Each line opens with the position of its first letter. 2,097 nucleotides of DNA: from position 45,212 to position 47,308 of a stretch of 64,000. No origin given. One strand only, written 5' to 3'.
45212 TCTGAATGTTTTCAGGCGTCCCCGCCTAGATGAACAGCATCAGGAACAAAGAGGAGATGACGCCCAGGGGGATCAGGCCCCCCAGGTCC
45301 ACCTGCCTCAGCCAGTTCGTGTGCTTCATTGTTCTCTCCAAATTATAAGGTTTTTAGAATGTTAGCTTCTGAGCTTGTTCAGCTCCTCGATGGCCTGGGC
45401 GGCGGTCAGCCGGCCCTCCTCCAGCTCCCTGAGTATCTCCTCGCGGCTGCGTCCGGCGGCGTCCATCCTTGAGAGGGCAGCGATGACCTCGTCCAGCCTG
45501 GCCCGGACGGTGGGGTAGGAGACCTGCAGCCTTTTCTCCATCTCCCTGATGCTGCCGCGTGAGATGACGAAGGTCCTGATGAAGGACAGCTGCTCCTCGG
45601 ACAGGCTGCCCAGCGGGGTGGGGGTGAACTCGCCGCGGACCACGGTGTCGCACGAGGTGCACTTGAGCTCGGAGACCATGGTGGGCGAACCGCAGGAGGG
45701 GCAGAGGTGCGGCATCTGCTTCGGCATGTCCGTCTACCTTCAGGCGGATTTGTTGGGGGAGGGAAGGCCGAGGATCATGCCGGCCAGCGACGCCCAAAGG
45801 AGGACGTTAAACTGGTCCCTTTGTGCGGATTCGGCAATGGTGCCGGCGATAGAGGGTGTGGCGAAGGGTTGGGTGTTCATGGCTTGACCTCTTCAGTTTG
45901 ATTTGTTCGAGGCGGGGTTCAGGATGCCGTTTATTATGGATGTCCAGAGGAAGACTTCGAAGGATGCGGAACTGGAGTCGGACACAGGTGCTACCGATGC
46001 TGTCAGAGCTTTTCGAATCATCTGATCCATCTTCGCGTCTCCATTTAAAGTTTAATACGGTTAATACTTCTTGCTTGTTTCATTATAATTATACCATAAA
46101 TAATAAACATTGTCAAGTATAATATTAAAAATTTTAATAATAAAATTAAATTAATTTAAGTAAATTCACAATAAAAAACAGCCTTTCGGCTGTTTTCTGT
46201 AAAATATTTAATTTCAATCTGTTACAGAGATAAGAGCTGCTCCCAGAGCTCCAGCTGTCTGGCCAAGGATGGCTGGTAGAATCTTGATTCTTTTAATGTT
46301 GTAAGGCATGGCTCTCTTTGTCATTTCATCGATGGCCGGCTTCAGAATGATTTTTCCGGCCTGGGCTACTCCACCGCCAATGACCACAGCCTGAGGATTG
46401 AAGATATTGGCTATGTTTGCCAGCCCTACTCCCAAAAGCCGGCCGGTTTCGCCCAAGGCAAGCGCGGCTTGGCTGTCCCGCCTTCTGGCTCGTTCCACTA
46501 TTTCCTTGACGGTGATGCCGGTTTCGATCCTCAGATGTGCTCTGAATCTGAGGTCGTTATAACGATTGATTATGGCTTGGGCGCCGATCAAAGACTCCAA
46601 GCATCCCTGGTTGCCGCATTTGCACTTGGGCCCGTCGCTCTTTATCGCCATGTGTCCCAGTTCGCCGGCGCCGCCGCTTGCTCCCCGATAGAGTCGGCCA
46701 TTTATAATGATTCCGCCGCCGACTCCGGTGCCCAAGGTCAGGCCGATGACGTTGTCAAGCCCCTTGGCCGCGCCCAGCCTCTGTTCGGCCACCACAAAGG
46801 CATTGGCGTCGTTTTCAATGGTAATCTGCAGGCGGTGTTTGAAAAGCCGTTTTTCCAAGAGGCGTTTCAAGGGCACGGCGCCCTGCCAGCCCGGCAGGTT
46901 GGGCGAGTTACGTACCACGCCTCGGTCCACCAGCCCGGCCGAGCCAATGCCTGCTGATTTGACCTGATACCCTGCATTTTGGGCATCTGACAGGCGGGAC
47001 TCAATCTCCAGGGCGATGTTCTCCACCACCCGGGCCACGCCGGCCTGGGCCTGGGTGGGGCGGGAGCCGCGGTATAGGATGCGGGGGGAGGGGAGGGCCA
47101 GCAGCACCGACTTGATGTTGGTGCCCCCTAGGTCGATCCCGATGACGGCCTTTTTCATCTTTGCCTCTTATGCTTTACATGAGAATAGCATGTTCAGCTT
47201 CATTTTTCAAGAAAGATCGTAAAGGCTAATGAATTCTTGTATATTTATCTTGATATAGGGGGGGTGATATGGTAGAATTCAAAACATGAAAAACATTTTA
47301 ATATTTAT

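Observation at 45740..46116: Two unannotated paralogous micro-peptides head a DUF2089/DUF4097 operon behind a perfect promoter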

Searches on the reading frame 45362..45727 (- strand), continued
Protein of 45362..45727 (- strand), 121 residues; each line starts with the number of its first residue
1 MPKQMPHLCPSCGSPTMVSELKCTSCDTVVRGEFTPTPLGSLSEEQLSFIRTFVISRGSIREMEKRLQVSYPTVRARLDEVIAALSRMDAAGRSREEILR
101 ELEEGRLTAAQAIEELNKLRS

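Call 23: find_related_loci(query=A4, collection=genome_contigs, flank=3000)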
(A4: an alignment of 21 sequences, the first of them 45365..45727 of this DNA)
Query A4 (121 aa) in genome_contigs; peptide patterns used: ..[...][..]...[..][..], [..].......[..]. (x = any residue, [..] = any of these).
600 stretches matched a pattern (row limit reached: there are more); 582 encode a relative of the query (tblastn E <= 1e-3); the best 80 are kept; 80 distinct loci.
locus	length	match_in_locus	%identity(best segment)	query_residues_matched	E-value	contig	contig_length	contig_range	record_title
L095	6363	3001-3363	86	1-121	8e-69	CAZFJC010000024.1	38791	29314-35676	MAG TPA_asm: uncultured bacterium isolate binchicken_co7_184 genome assembly, contig: NODE_1736_length_38791_cov_12.8801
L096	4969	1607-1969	83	1-121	7e-66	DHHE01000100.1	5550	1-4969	MAG TPA_asm: bacterium UBP2_UBA4780 isolate UBA4780 UBA4780_contig_52125, whole genome shotgun sequence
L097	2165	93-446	63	1-118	6e-48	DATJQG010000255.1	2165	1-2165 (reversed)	MAG TPA_asm: Candidatus Edwardsbacteria bacterium isolate SMAG_U14934 k141_3147841, whole genome shotgun sequence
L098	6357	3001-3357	46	1-118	1e-31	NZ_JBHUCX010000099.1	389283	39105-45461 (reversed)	Alicyclobacillus fodiniaquatilis strain CGMCC 1.15049 velvet_auto_105_99, whole genome shotgun sequence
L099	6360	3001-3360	46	3-117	2e-31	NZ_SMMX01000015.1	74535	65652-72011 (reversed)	Extibacter muris strain DSM 28560 NODE_15_length_74535_cov_111.770482, whole genome shotgun sequence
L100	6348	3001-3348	47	3-113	4e-31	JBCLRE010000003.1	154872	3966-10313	Anaerovoracaceae bacterium 42-11 voucher GPTB0096 scaffold3, whole genome shotgun sequence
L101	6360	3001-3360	45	3-117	8e-31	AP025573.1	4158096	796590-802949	Lachnospiraceae bacterium CE91-St61 DNA, complete genome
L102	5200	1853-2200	48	3-113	1e-30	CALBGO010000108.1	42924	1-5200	MAG TPA_asm: uncultured Eubacterium sp. isolate ERR318692_bin.93_CONCOCT_v1.1_MAG genome assembly, contig: ERZ1764598.92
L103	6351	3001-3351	46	3-116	3e-30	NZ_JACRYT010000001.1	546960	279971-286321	Zhenpiania hominis strain BX12 BX-12_ctg0001, whole genome shotgun sequence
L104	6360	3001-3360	45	3-117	5e-30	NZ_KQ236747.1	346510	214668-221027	Dorea sp. D27 supercont1.5, whole genome shotgun sequence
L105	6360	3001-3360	44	3-117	3e-30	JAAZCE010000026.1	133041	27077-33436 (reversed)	MAG: Clostridiales bacterium isolate AS07pgkLD_107 124207_AS07, whole genome shotgun sequence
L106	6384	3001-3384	45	3-121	5e-30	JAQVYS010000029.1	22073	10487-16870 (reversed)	MAG: Bacillota bacterium isolate STF2_155 NODE_5647_length_22073_cov_5.744692_Sandtown_F2, whole genome shotgun sequence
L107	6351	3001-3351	46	3-116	5e-30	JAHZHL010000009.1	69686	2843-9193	MAG: Bacillota bacterium isolate HRGM_Genome_3279 HRGM_Genome_3279_9, whole genome shotgun sequence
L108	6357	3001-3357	46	1-116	1e-29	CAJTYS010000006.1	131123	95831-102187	MAG TPA_asm: uncultured Eubacteriales bacterium isolate MGBC119074 genome assembly, contig: MGBC119074.6, whole genome s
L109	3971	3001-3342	46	9-116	3e-29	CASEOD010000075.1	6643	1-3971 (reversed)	uncultured Eubacteriales bacterium isolate CO.O21.metabat-bins.24 genome assembly, contig: CO.O21.metabat-bins.24.fa_k14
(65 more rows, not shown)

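Call 47: search_protein_families(library=ncbifam, proteins=[window:45362-45727:-], max_evalue=0.1)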
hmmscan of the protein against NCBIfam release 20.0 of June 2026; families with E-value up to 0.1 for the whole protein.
window:45362-45727:- (121 aa): 1 family
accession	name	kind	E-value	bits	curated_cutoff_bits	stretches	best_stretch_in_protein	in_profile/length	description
NF009165.0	PRK12512.1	equivalog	0.041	13.5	198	1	37-87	127-177/184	RNA polymerase sigma factor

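Call 77: search_protein_families(library=padloc, proteins=[window:45362-45727:-], max_evalue=0.01)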
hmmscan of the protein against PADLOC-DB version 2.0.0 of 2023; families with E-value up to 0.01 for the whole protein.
window:45362-45727:- (121 aa): 1 family
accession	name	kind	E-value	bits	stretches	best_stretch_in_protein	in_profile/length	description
PDLC03862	LmuB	-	0.00071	16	1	7-117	331-415/643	-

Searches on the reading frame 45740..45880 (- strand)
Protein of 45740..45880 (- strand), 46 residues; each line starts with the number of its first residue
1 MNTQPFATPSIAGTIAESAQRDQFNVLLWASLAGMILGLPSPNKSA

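Call 3: search_protein_families(library=pfam, proteins=[window:45740-45880:-], max_evalue=0.01)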
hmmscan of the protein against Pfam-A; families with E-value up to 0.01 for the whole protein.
window:45740-45880:- (46 aa): 0 families

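Call 28: find_homologous_proteins(query=A5, max_evalue=10)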
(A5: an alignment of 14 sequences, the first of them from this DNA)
Query A5 (14 sequences) (46 aa, profile of the alignment): 14 proteins with E <= 10 among 71 candidates.
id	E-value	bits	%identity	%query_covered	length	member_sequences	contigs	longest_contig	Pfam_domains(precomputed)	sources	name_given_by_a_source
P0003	1.5e-16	78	85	100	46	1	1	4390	-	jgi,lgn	jgi:hypothetical protein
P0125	8.4e-16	75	65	100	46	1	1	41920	-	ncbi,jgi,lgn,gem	-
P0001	1.2e-15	75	100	100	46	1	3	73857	-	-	-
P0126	3.3e-14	70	58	89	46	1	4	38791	-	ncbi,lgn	-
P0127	6.7e-14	69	49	89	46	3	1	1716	-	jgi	jgi:hypothetical protein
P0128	1.2e-12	65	57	76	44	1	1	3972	-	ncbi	-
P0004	2.1e-12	65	-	-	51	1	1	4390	-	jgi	jgi:hypothetical protein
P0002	2.1e-12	65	-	-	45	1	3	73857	-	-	-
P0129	2.1e-11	61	66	70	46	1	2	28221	-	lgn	-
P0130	5.1e-10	57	65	100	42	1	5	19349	-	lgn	-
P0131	5.1e-10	57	-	-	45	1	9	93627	-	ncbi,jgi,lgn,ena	-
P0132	6.9e-10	57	-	-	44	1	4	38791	-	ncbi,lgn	-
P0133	7.1e-10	56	43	46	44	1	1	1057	-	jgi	jgi:hypothetical protein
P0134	3.7e-9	54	38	46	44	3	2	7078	-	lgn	-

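Call 47: search_protein_families(library=ncbifam, proteins=[P0131, P0134], max_evalue=0.1)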
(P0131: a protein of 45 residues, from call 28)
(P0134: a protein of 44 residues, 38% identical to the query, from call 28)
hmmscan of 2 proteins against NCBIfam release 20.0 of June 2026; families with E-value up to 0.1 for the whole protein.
P0131 (45 aa): 0 families

P0134 (44 aa): 0 families

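Call 59: find_encoding_contigs(protein=P0134, flank=5000, max_places=3)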
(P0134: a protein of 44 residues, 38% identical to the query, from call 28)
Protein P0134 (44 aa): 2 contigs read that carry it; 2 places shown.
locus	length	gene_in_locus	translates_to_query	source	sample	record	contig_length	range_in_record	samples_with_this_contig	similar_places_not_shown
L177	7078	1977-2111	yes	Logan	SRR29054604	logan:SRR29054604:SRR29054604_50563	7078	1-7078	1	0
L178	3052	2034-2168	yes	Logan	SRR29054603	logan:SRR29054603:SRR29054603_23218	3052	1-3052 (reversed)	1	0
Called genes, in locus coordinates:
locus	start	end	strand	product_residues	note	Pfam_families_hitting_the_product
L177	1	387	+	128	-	?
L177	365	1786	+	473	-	-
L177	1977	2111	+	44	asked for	-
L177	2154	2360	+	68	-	-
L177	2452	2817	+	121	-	PF22747:Zn_ribbon_DUF2089, PF09862:DUF2089, PF22746:SHOCT-like_DUF2089-C (faint)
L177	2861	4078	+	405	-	PF22746:SHOCT-like_DUF2089-C (weak), PF13349:DUF4097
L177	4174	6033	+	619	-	PF13428:TPR_14 (faint), PF14559:TPR_19 (faint), PF07719:TPR_2 (faint), PF12895:ANAPC3 (faint), PF23914:TPR_CcmH_CycH, PF13414:TPR_11 (weak)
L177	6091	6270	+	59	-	PF18917:LiaI-LiaF-like_TM1, PF22570:LiaF-TM (weak)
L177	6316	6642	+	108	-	PF18917:LiaI-LiaF-like_TM1, PF22570:LiaF-TM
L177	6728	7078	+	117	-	?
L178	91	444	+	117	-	PF00480:ROK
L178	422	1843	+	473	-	-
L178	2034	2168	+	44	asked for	-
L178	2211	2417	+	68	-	-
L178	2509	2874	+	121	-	PF22747:Zn_ribbon_DUF2089, PF09862:DUF2089, PF22746:SHOCT-like_DUF2089-C (faint)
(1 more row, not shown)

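Call 75: predict_structure(alignment_id=A10)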
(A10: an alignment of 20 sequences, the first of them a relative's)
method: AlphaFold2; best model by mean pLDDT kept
length: 44 residues; sequences in the alignment: 20
mean_pLDDT: 65.3   pTM: 0.32
mean pLDDT of the five models: 65.3, 62.4, 60.6, 60.2, 58.5
residues with pLDDT >= 90: 0; 70-90: 16; 50-70: 26; < 50: 2
segments of 3 or more residues with pLDDT < 50: none
pLDDT, mean of each block of 10 residues (from residue 1): 53 57 74 80 59
secondary structure, 60 per line:
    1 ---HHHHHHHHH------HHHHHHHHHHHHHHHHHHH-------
elements in order: H4-12 H19-37

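Call 77: search_protein_families(library=padloc, proteins=[P0134], max_evalue=0.01)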
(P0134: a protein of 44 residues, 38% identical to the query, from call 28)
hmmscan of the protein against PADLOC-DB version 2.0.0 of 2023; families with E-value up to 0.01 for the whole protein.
P0134 (44 aa): 0 families

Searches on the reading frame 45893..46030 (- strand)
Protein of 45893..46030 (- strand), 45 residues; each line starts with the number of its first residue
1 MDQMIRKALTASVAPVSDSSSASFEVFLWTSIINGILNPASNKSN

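Call 3: search_protein_families(library=pfam, proteins=[window:45893-46030:-], max_evalue=0.01)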
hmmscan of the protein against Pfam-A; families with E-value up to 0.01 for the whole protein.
window:45893-46030:- (45 aa): 0 families

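Call 11: find_homologous_proteins(query=A2, max_evalue=10)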
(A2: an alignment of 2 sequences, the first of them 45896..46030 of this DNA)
Query A2 (2 sequences) (45 aa, profile of the alignment): 4 proteins with E <= 10 among 4 candidates.
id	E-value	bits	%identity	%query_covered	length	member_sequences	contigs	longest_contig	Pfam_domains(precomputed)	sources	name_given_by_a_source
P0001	8.4e-25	104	-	-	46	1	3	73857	-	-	-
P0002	6.2e-23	98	100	100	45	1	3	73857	-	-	-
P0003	5.3e-19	86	-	-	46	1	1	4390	-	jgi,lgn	jgi:hypothetical protein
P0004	4.1e-18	83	89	100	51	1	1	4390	-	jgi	jgi:hypothetical protein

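Call 13: find_encoding_contigs(protein=P0003, flank=6000, max_places=10)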
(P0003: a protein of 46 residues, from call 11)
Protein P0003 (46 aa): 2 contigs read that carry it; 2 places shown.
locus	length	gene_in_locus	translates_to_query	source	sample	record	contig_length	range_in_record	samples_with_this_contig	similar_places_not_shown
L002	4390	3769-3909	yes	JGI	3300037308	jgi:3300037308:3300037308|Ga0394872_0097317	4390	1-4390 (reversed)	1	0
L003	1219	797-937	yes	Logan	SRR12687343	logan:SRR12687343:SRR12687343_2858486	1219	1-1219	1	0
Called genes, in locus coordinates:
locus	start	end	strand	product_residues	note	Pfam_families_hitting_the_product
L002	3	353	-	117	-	?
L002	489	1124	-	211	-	-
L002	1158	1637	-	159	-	-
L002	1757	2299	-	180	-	-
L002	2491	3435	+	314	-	PF00480:ROK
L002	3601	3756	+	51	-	-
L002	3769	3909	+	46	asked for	-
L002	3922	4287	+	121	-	PF22747:Zn_ribbon_DUF2089, PF09862:DUF2089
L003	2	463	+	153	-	?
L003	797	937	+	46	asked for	-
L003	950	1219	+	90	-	?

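Call 38: search_protein_representatives(alignment_id=A6)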
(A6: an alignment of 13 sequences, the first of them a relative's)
Query: 13 sequences, 46 profile positions. Proteins with E-value up to 0.001 (for the whole library): 13; up to 1e-10: 5; up to 1e-30: 0. The best 13 are listed.
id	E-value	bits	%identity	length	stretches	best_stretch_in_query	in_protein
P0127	5.6e-16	74.3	-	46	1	1-45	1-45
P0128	3.4e-15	71.8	-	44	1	1-46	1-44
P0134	9.8e-13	63.9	-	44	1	1-42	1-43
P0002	2.0e-11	59.7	-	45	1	1-46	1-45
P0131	4.9e-11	58.4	-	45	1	1-42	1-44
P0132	7.6e-10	54.7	-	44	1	1-44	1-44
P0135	6.1e-09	51.8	-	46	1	1-46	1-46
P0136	7.6e-08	48.2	-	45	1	5-43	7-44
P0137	7.8e-07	45.0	-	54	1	5-42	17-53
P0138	7.4e-06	41.9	-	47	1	8-46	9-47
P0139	9.0e-05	38.4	-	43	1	3-42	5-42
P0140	1.3e-04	37.8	-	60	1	1-46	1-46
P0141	3.9e-04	36.4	-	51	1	1-41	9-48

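Call 40: find_encoding_contigs(protein=P0138, flank=5000, max_places=3)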
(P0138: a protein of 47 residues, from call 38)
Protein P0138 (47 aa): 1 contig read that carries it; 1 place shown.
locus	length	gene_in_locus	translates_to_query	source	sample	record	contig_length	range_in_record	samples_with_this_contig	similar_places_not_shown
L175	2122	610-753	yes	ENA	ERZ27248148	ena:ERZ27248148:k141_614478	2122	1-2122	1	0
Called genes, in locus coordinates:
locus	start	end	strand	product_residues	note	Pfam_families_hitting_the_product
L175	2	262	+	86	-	?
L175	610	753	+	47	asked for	-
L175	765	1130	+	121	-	PF22747:Zn_ribbon_DUF2089, PF09862:DUF2089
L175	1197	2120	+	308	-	?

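Call 41: find_encoding_contigs(protein=P0137, flank=5000, max_places=3)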
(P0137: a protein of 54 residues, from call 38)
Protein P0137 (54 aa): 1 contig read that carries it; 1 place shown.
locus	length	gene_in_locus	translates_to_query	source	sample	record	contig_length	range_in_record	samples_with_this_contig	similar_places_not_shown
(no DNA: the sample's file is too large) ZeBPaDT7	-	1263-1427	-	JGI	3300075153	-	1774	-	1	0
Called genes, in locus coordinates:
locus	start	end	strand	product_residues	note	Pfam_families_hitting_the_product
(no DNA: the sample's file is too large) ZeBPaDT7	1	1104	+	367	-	?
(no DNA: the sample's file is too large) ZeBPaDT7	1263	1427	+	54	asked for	-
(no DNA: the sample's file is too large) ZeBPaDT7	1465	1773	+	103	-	?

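Call 42: find_encoding_contigs(protein=P0141, flank=5000, max_places=3)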
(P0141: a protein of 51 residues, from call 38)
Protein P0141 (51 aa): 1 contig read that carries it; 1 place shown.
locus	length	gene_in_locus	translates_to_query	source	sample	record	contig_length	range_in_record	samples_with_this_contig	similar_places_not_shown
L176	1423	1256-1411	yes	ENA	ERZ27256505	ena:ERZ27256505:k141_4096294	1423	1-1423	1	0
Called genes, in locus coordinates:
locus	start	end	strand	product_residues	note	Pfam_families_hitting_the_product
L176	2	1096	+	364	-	?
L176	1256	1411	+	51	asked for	-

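Call 47: search_protein_families(library=ncbifam, proteins=[P0001, P0002], max_evalue=0.1)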
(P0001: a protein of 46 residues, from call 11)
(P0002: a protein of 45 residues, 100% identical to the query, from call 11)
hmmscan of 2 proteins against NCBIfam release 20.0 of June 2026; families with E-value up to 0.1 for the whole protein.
P0001 (46 aa): 0 families

P0002 (45 aa): 0 families

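Call 52: predict_structure(alignment_id=A8)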
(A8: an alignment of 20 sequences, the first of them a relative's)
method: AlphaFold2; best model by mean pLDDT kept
length: 46 residues; sequences in the alignment: 20
mean_pLDDT: 65.2   pTM: 0.34
mean pLDDT of the five models: 65.2, 64.9, 64.7, 64.4, 64.1
residues with pLDDT >= 90: 0; 70-90: 16; 50-70: 27; < 50: 3
segments of 3 or more residues with pLDDT < 50: none
pLDDT, mean of each block of 10 residues (from residue 1): 57 58 77 75 54
secondary structure, 60 per line:
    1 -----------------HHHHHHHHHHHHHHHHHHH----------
elements in order: H18-36

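Call 54: search_protein_families(library=pfam, alignment_id=A8, max_evalue=10)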
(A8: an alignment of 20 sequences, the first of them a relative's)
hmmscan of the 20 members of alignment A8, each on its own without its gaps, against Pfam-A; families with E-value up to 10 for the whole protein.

A. member 1, P0001 (46 aa): 0 families

B. families by the number of members that match (of 20 scanned): 4 families
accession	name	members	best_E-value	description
PF02476.21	US2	2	0.0041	Herpesvirus US2 family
PF11133.13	Phage_head_fibr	1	0.065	Head fiber protein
PF10713.14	DUF2509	1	0.071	Protein of unknown function (DUF2509)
PF24598.1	DOP1_C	1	0.096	DOP1 C-terminal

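Call 60: find_encoding_contigs(protein=P0136, flank=5000, max_places=3)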
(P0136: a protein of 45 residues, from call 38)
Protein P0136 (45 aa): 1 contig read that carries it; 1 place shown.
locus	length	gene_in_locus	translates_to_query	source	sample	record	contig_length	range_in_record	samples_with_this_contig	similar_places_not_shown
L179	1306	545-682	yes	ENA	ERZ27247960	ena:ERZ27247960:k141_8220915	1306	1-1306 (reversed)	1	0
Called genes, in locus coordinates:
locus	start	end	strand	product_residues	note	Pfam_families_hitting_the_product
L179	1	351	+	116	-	?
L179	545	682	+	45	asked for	-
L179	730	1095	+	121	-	PF22747:Zn_ribbon_DUF2089, PF09862:DUF2089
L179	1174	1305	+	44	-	?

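Call 76: search_solved_structures(query=A8, max_evalue=10)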
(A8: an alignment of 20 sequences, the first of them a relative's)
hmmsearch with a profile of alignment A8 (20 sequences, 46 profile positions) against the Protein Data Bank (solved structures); distinct sequences matched with E-value up to 10: 1.
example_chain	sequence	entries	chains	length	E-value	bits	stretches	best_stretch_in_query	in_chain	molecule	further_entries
4h10_B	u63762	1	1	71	0.43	13.8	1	1-28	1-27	Circadian locomoter output cycles protein kaput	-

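Call 77: search_protein_families(library=padloc, proteins=[P0001, P0002], max_evalue=0.01)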
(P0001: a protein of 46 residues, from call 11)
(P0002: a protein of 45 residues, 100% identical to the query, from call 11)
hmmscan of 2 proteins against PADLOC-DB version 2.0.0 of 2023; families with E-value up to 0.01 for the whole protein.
P0001 (46 aa): 0 families

P0002 (45 aa): 0 families

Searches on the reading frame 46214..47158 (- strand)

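Call 3: search_protein_families(library=pfam, proteins=[window:46214-47158:-], max_evalue=0.01)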
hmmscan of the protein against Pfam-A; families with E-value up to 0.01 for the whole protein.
window:46214-47158:- (314 aa): 2 families
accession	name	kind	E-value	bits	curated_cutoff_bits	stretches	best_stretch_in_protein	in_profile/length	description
PF00480.26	ROK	-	2.4e-65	221.4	22.9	1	5-310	1-290/294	ROK family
PF01869.26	BcrAD_BadFG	-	0.00052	20.1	31.5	0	6-76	1-72/271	BadF/BadG/BcrA/BcrD ATPase family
